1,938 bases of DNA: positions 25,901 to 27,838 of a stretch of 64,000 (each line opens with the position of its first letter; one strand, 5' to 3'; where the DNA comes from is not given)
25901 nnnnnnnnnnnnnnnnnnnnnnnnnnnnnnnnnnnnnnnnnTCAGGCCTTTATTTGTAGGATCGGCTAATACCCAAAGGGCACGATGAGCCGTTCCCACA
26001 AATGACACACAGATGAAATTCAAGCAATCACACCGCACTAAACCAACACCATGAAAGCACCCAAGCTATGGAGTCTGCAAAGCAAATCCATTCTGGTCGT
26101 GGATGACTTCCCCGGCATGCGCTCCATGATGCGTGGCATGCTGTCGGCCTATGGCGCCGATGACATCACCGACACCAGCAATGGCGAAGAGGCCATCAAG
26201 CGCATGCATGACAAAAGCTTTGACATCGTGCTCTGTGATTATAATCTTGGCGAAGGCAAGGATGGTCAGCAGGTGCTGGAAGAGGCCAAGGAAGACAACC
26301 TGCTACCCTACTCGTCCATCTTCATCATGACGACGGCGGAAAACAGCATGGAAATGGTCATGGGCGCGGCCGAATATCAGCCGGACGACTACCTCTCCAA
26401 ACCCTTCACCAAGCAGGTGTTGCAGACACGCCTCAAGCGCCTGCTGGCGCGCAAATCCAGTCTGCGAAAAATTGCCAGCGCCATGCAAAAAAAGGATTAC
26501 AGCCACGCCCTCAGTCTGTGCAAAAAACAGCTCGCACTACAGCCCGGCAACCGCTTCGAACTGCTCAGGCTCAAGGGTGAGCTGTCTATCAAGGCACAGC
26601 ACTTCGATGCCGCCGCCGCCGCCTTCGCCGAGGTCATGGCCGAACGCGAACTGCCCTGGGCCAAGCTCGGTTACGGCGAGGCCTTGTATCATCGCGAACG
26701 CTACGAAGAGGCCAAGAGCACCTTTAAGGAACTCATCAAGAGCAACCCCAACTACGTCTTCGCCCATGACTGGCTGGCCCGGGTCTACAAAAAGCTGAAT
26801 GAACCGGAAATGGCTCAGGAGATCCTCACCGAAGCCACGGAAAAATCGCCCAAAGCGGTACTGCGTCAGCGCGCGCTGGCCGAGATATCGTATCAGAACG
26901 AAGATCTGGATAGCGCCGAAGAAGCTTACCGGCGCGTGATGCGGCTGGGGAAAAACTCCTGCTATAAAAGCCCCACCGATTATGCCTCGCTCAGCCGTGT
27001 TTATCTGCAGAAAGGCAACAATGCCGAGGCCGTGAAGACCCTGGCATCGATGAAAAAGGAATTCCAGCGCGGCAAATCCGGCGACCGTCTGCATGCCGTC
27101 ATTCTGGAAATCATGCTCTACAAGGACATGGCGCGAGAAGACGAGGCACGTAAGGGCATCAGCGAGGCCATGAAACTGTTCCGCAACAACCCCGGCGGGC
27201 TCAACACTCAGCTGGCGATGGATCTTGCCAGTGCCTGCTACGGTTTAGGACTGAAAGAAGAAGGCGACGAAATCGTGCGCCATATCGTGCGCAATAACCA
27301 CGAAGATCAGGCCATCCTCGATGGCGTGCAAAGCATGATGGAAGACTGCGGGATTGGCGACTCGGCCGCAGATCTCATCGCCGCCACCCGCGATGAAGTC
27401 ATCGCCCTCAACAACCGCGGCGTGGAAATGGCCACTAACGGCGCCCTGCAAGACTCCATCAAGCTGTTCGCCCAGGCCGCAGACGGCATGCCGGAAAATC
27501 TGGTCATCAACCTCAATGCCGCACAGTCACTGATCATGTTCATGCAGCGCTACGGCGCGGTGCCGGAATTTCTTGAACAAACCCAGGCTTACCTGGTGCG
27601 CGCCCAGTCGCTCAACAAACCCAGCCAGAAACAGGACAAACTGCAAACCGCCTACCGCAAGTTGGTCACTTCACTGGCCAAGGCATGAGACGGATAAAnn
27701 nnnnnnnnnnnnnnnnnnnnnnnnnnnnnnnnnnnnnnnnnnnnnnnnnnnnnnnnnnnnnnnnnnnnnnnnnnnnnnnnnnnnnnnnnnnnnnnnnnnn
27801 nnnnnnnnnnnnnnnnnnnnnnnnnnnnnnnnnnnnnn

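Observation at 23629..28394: Three-gene module: periplasmic VWA/MIDAS protein with a TM helix and acidic tail, a receiver-TPR response regulator and a sensor-less histidine kinase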

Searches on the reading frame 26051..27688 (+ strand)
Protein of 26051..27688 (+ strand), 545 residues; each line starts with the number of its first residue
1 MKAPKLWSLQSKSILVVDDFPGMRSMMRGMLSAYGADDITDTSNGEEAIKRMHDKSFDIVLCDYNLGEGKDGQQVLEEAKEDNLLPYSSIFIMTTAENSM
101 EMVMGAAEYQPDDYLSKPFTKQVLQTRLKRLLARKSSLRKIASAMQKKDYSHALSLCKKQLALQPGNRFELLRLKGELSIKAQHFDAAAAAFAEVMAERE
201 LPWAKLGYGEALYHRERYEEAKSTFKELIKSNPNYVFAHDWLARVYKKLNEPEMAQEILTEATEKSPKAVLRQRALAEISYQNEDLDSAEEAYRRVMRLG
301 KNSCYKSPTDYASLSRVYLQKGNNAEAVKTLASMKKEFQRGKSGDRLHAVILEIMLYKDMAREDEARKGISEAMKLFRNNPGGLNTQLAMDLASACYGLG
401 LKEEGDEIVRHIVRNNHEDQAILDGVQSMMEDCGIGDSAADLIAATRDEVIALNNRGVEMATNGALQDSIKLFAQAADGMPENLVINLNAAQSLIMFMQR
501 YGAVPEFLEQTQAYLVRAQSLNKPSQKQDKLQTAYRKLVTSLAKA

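Call 6: search_protein_families(library=pfam, proteins=[window:26051-27688:+], max_evalue=0.01)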
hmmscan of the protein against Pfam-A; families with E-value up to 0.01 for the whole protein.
window:26051-27688:+ (545 aa): 23 families
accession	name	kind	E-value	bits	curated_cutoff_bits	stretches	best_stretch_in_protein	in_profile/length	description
PF14559.12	TPR_19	-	2.9e-20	72.8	25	2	180-234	2-57/68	Tetratricopeptide repeat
PF00072.30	Response_reg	-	5.3e-19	68.9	30.2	1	14-128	1-110/111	Response regulator receiver domain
PF07719.23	TPR_2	-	1.1e-16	59.9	27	1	208-235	7-34/34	Tetratricopeptide repeat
PF13432.12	TPR_16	-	4.6e-12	46.6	32.7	2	180-234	8-63/65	Tetratricopeptide repeat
PF13428.12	TPR_14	-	2.9e-11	43.3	23.5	0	238-279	3-44/44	Tetratricopeptide repeat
PF13181.12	TPR_8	-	5.5e-09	35.9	25.7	0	241-264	6-29/34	Tetratricopeptide repeat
PF13176.12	TPR_7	-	7.2e-08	32.4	27.9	0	242-267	5-32/36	Tetratricopeptide repeat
PF13424.12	TPR_12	-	7.5e-08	32.9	30.1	0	275-331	8-68/77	Tetratricopeptide repeat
PF13431.12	TPR_17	-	6.6e-06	26.4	24.4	1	225-257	2-34/34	Tetratricopeptide repeat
PF13174.12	TPR_6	-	8.6e-06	26.5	26.3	0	205-234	3-32/33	Tetratricopeptide repeat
PF00515.34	TPR_1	-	1.4e-05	25.1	27.8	0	209-235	8-34/34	Tetratricopeptide repeat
PF09976.15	TPR_21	-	3.8e-05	24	25.5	1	214-345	32-150/193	Tetratricopeptide repeat-like domain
PF25062.1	ARM_TT21_N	-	6.7e-05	23.2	40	1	145-239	111-205/222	Tetratricopeptide repeat protein 21 N-terminal ARM repeat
PF13414.12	TPR_11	-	0.00011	22.3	26.8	1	209-249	1-41/42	TPR repeat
PF22860.2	DUF7017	-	0.00021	21.7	27.5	1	203-316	2-117/141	Domain of unknown function (DUF7017)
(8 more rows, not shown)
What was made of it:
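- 26087..26455 (+): CheY-like receiver domain (aa 13-135) with D18, D19, D63, T95, Y114 and K117. Pfam Response_reg 68.9 bits (call 6).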

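Call 7: search_protein_families(library=ncbifam, proteins=[window:26051-27688:+], max_evalue=0.01)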
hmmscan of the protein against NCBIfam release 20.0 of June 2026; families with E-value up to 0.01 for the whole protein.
window:26051-27688:+ (545 aa): 91 families (the best 25 are shown)
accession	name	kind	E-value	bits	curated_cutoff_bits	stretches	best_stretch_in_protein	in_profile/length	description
NF007901.0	PRK10610.1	equivalog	5.1e-16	59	189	1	14-132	8-124/129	chemotaxis response regulator CheY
TIGR02917.1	PEP_TPR_lipo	equivalog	6.2e-15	54.1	312.2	1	141-380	438-668/899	XrtA/PEP-CTERM system TPR-repeat protein PrsT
TIGR02154.1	PhoB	equivalog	6.5e-13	48.5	296.2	1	11-139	2-127/226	phosphate regulon transcriptional regulator PhoB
NF045944.1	ResRegRpaBCyano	equivalog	1.7e-12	47.2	330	1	15-146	1-126/229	response regulator transcription factor RpaB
NF008378.0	PRK11173.1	equivalog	2e-12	47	334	1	10-147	2-133/238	two-component system response regulator ArcA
NF040689.1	MtrAB_MtrA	equivalog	2e-12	46.9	300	1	14-164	1-148/219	MtrAB system response regulator MtrA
NF008034.0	PRK10766.1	equivalog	4.7e-12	45.9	275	1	11-151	2-136/231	two-component system response regulator TorR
NF041733.1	resp_reg_CseB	equivalog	6e-12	45.4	350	1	13-152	2-135/228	two-component system response regulator CseB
NF007689.0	PRK10365.1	equivalog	6.6e-12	44.9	760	1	13-146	7-135/441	sigma-54-dependent response regulator transcription factor ZraR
NF053854.1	RespRegPhoBBctds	equivalog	9.4e-12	44.8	270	1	14-149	1-132/225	two-component system response regulator PhoB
NF008199.0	PRK10955.1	equivalog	2.1e-11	44.2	341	1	13-167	3-145/232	envelope stress response regulator transcription factor CpxR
NF040534.1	resp_reg_YycF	equivalog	3.3e-11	42.9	340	1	12-142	1-125/231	response regulator YycF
NF007005.1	PRK09468.1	equivalog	3.7e-11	42.9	331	1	11-148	3-135/237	osmolarity response regulator transcription factor OmpR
NF007135.0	PRK09581.1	equivalog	1.2e-10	40.8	474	1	13-137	4-125/457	PleD family two-component system response regulator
NF007982.1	PRK10710.1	equivalog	1.5e-10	41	380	1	10-173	6-165/235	envelope stress response regulator BaeR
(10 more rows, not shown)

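Call 20: find_homologous_proteins(query=window:26051-27688:+)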
Query window:26051-27688:+ (545 aa): 1418 proteins with E <= 0.001 among 8000 candidates; the best 120 are listed.
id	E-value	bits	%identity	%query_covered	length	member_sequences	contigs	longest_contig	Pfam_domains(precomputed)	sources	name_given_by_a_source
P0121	0.0e+0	1130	94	100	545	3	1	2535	PF14559.13,PF25062.2,PF13424.13,PF13176.13,PF13432.13,PF13428.13,PF13181.13,PF00072.31,PF07719.24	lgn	-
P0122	0.0e+0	1130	94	100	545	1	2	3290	PF14559.13,PF25062.2,PF13424.13,PF13176.13,PF13432.13,PF13428.13,PF13181.13,PF00072.31,PF07719.24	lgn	-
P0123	0.0e+0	1096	91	100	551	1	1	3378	PF14559.13,PF25062.2,PF00515.35,PF13424.13,PF13176.13,PF13432.13,PF13428.13,PF13181.13,PF00072.31,PF07719.24,PF13174.13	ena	-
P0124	0.0e+0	1094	91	100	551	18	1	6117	PF13431.13,PF25062.2,PF13176.13,PF13428.13,PF00072.31,PF14559.13,PF17874.8,PF00515.35,PF13424.13,PF13432.13,PF07719.24,PF13174.13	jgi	-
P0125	0.0e+0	1094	91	100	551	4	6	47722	PF14559.13,PF25062.2,PF00515.35,PF13424.13,PF13176.13,PF13432.13,PF13428.13,PF13181.13,PF00072.31,PF07719.24,PF13174.13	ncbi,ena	-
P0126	0.0e+0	1092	91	100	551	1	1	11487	PF09976.16,PF25062.2,PF13176.13,PF13428.13,PF00072.31,PF14559.13,PF00515.35,PF13424.13,PF13432.13,PF13181.13,PF07719.24,PF13174.13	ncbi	-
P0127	0.0e+0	1092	91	100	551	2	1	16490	PF14559.13,PF09976.16,PF25062.2,PF00515.35,PF13424.13,PF13432.13,PF13428.13,PF13181.13,PF00072.31,PF07719.24,PF13174.13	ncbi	-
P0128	0.0e+0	1089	90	100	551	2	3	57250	PF14559.13,PF25062.2,PF00515.35,PF13424.13,PF13176.13,PF13432.13,PF13428.13,PF13181.13,PF00072.31,PF07719.24,PF13174.13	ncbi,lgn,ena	-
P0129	0.0e+0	1024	84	100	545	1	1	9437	PF14559.13,PF17874.8,PF00515.35,PF13424.13,PF13176.13,PF13432.13,PF13428.13,PF13181.13,PF00072.31,PF07719.24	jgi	-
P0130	0.0e+0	1022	84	100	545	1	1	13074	PF14559.13,PF17874.8,PF00515.35,PF13424.13,PF13176.13,PF13432.13,PF13428.13,PF13181.13,PF00072.31,PF07719.24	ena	-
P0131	2.1e-297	1005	83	100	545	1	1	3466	PF25062.2,PF13176.13,PF13428.13,PF00072.31,PF14559.13,PF17874.8,PF00515.35,PF13424.13,PF13432.13,PF13181.13,PF07719.24,PF13174.13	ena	-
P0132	5.0e-270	915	76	100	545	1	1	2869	PF14559.13,PF25062.2,PF13414.13,PF00515.35,PF13432.13,PF13428.13,PF13181.13,PF00072.31,PF07719.24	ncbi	-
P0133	9.1e-270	914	76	100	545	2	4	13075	PF14559.13,PF13431.13,PF00515.35,PF13424.13,PF13432.13,PF13428.13,PF13181.13,PF00072.31,PF07719.24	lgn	-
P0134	1.1e-267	907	75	100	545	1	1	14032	PF14559.13,PF13414.13,PF00515.35,PF13432.13,PF13428.13,PF00072.31,PF25064.2,PF07719.24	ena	-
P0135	1.4e-235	801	70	94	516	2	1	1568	PF13176.13,PF13428.13,PF00072.31,PF13374.13,PF14559.13,PF24575.2,PF25575.1,PF00515.35,PF12895.14,PF13424.13,PF13432.13,PF13181.13,PF07719.24,PF13174.13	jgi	jgi:tetratricopeptide (TPR) repeat protein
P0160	1.9e-170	586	50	98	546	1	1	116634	PF14559.13,PF00515.35,PF12895.14,PF13424.13,PF13432.13,PF13428.13,PF13181.13,PF00072.31,PF25064.2,PF07719.24,PF13174.13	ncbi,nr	ncbi:MAG: response regulator [Gammaproteobacteria bacterium]|nr:response regulator [Gammaproteobacte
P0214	3.5e-159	549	46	99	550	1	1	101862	PF13431.13,PF09976.16,PF13414.13,PF13176.13,PF13428.13,PF00072.31,PF13374.13,PF07721.21,PF14559.13,PF17874.8,PF00515.35,PF13424.13,PF13432.13,PF13181.13,PF07719.24,PF13174.13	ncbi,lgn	-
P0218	1.0e-158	548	47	98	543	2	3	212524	PF14559.13,PF17874.8,PF00515.35,PF13424.13,PF13432.13,PF13428.13,PF00072.31,PF07719.24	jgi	-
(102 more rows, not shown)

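Call 21: find_encoding_contigs(protein=P0160, flank=7000, max_places=2)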
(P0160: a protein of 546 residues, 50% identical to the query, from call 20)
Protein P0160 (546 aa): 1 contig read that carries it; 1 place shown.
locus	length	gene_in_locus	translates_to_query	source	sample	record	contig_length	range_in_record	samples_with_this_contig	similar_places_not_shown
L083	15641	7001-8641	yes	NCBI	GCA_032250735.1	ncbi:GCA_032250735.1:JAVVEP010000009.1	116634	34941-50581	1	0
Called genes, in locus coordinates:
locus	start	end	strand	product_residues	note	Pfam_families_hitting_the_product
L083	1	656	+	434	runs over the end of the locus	PF00817:IMS, PF11799:IMS_C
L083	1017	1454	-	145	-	-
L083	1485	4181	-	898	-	PF00512:HisKA, PF02518:HATPase_c, PF24896:Receiver_CRE1 (faint), PF00072:Response_reg, PF01627:Hpt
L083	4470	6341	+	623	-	PF00092:VWA, PF13519:VWA_2 (weak), PF13768:VWA_3 (weak), PF23560:GBD_Hemicentin (weak)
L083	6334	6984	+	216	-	-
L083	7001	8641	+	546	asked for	PF00072:Response_reg, PF12895:ANAPC3 (faint), PF14559:TPR_19 (faint), PF13428:TPR_14 (faint), PF25064:ARM_TT21_5th (faint), PF00515:TPR_1 (faint), PF07719:TPR_2 (faint), PF13174:TPR_6 (faint), +3 more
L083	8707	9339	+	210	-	PF02518:HATPase_c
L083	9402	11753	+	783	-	PF01590:GAF (faint), PF00512:HisKA, PF02518:HATPase_c, PF00072:Response_reg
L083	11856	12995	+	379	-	PF00266:Aminotran_5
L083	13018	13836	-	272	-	PF01026:TatD_DNase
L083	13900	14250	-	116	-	PF07238:PilZ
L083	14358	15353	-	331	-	PF13177:DNA_pol3_delta2, PF09115:DNApol3-delta_C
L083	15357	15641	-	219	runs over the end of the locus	PF13521:AAA_28, PF02223:Thymidylate_kin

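Call 22: find_encoding_contigs(protein=P0218, flank=7000, max_places=2)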
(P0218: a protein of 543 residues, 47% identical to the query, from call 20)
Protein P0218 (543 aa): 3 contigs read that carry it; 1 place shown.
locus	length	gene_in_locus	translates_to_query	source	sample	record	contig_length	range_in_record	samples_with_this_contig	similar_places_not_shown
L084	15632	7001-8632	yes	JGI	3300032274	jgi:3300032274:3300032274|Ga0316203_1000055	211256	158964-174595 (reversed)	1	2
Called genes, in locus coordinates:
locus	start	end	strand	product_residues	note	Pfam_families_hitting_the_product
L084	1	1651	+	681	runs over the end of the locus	PF00580:UvrD-helicase, PF01443:Viral_helicase1 (faint), PF13245:AAA_19, PF13604:AAA_30 (faint), PF13361:UvrD_C, PF13538:UvrD_C_2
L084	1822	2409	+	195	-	PF13899:Thioredoxin_7 (weak), PF13098:Thioredoxin_2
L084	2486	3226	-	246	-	PF00072:Response_reg, PF04397:LytTR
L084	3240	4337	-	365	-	PF06580:His_kinase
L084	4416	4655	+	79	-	-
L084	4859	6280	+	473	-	PF00206:Lyase_1, PF14698:ASL_C2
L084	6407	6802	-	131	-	-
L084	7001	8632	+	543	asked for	PF00072:Response_reg, PF13428:TPR_14 (faint), PF14559:TPR_19 (faint), PF00515:TPR_1 (faint), PF07719:TPR_2 (faint), PF13424:TPR_12 (faint), PF13432:TPR_16 (faint), PF17874:TPR_MalT (weak)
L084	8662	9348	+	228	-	PF02518:HATPase_c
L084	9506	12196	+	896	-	PF02368:Big_2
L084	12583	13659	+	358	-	PF11383:DUF3187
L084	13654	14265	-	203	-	PF00300:His_Phos_1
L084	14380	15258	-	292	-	PF03186:CobD_Cbib, PF17113:AmpE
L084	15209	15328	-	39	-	-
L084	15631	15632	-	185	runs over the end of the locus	PF01510:Amidase_2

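Call 23: find_encoding_contigs(protein=P0214, flank=7000, max_places=2)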
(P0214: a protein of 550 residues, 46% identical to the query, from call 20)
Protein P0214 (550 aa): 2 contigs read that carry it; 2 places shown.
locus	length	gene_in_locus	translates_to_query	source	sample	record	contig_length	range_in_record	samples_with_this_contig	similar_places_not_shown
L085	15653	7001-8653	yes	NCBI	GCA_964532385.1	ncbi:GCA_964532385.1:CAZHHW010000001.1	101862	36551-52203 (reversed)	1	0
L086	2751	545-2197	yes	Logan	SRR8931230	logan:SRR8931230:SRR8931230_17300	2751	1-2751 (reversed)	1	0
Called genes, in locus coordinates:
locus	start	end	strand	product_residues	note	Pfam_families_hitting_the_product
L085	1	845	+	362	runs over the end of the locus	PF12773:DZR (faint)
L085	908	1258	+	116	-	PF28289:BV97_02767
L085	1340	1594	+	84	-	PF04014:MazE_antitoxin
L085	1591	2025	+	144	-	PF01850:PIN (weak)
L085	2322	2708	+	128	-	-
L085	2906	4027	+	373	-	PF01073:3Beta_HSD, PF01370:Epimerase, PF04321:RmlD_sub_bind, PF13460:NAD_binding_10, PF16363:GDP_Man_Dehyd, PF07993:NAD_binding_4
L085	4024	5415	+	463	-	PF03779:SPW, PF07884:VKOR, PF03779:SPW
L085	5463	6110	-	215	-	PF07238:PilZ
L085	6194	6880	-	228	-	PF02518:HATPase_c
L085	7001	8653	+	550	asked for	PF00072:Response_reg, PF13428:TPR_14 (faint), PF13424:TPR_12 (faint), PF07719:TPR_2 (faint), PF09976:TPR_21 (faint), PF13174:TPR_6 (faint), PF14559:TPR_19 (weak), PF17874:TPR_MalT, +8 more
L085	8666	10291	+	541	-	PF01435:Peptidase_M48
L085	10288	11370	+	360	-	PF01636:APH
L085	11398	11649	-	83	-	PF03692:CxxCxxCC (weak)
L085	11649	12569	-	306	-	PF00753:Lactamase_B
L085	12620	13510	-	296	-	-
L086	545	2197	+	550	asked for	PF00072:Response_reg, PF13428:TPR_14 (faint), PF13424:TPR_12 (faint), PF07719:TPR_2 (faint), PF09976:TPR_21 (faint), PF13174:TPR_6 (faint), PF14559:TPR_19 (weak), PF17874:TPR_MalT, +8 more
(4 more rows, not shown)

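Call 27: find_related_loci(query=A2, collection=metagenome_contigs, flank=7000)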
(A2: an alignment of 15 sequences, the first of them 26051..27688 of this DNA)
Query A2 (545 aa) in metagenome_contigs; peptide patterns used: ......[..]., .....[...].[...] (x = any residue, [..] = any of these).
600 stretches matched a pattern (row limit reached: there are more); 346 encode a relative of the query (tblastn E <= 1e-3); the best 80 are kept; 80 distinct loci.
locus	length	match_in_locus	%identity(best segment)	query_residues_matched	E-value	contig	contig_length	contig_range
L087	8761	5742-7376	95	1-545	0e+0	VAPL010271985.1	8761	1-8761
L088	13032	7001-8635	91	1-545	0e+0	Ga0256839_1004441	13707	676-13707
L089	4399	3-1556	94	28-545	0e+0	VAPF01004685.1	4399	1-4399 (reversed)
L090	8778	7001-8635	84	1-545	0e+0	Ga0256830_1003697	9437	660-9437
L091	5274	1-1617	76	5-543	0e+0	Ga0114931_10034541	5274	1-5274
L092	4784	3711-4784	94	1-358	0e+0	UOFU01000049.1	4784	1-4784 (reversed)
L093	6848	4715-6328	59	1-538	0e+0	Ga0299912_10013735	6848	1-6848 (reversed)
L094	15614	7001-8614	54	6-543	0e+0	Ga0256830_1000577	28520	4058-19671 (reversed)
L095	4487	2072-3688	48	5-543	0e+0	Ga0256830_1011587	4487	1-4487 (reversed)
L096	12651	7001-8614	48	5-542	7e-180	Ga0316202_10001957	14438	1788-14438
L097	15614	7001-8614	48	5-542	6e-179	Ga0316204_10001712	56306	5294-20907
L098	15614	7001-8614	48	5-542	4e-179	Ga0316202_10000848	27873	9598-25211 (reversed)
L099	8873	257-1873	47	5-543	4e-177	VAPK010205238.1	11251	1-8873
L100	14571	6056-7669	47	5-542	7e-177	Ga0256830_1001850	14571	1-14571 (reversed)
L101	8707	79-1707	47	1-543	5e-176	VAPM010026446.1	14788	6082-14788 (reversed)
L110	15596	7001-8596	45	9-541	2e-159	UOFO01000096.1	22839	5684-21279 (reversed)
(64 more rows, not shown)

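Call 34: search_solved_structures(query=A2, max_evalue=0.001)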
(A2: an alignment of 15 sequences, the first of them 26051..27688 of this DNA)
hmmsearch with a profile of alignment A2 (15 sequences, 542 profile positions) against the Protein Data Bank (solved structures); distinct sequences matched with E-value up to 0.001: 231 (the best 60 are shown).
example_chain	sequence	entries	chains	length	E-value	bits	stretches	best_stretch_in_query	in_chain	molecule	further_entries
2chy_A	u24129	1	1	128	9.7e-21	77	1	7-131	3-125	CHEY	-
1d4z_A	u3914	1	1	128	1.5e-19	73.1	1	7-131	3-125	CHEMOTAXIS PROTEIN CHEY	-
3to5_A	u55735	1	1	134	2e-19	72.7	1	7-131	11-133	CheY homolog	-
1cye_A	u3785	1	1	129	3.3e-19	71.9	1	7-131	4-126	CHEY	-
1jbe_A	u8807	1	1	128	3.8e-19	71.8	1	7-131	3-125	Chemotaxis protein CheY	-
1djm_A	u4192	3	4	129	4.3e-19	71.6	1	7-131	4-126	CHEMOTAXIS PROTEIN Y | Chemotaxis protein cheY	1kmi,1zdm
1a0o_A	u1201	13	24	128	4.6e-19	71.5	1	7-131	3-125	CHEY | CHEMOTAXIS CHEY PROTEIN | CHEMOTAXIS PROTEIN CHEY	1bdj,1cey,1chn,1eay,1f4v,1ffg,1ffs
4hnq_A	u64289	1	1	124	4.6e-19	71.5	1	7-129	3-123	Chemotaxis protein CheY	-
2fka_A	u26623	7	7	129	4.8e-19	71.4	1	7-131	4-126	Chemotaxis protein cheY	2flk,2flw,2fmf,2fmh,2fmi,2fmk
2che_A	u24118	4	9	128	5.1e-19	71.3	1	7-131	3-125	CHEY | Chemotaxis protein cheY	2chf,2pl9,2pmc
4hns_A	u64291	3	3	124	5.6e-19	71.2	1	7-129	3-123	Chemotaxis protein CheY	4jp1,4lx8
3oo0_A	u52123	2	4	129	6.7e-19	70.9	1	7-131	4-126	Chemotaxis protein CheY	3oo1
3myy_A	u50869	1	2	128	7.2e-19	70.8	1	7-131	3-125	Chemotaxis protein cheY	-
6tg7_A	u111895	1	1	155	7.7e-19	70.7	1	7-131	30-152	Chemotaxis protein CheY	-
3olw_A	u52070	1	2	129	2.2e-18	69.3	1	7-131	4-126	Chemotaxis protein CheY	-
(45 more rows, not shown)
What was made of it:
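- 26087..26455 (+): Best solved relatives are CheY, E about 1e-20 (call 34).
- The receiver's best solved relatives are CheY (call 34).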
